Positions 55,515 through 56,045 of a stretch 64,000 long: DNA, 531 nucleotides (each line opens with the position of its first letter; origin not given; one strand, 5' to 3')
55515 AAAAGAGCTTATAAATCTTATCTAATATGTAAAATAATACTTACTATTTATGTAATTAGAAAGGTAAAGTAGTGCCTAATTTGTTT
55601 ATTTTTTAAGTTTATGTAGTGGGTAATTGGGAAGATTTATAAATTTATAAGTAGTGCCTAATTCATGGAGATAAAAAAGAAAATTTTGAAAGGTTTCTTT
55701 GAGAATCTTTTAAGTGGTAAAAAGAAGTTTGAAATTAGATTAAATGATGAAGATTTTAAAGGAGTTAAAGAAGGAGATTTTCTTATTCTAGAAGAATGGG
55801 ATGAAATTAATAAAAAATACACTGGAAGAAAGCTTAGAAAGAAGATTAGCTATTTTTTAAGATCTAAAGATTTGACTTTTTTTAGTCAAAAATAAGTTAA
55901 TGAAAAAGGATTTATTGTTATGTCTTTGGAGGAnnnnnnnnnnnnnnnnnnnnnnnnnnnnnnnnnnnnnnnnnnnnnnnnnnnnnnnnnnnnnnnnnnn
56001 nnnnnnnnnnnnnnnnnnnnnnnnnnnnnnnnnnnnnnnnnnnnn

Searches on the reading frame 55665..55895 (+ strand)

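Call 85: search_protein_families(library=pfam, proteins=[window:55665-55895:+], max_evalue=0.01)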
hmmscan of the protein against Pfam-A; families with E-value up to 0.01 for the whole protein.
window:55665-55895:+ (76 aa): 2 families
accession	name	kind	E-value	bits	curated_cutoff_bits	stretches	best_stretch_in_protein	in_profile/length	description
PF12961.13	DUF3850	-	1e-17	64.5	22.9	1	4-69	3-65/77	Domain of unknown function (DUF3850)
PF04266.20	ASCH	-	4.6e-05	24.5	21.2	1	11-47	7-43/103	ASCH domain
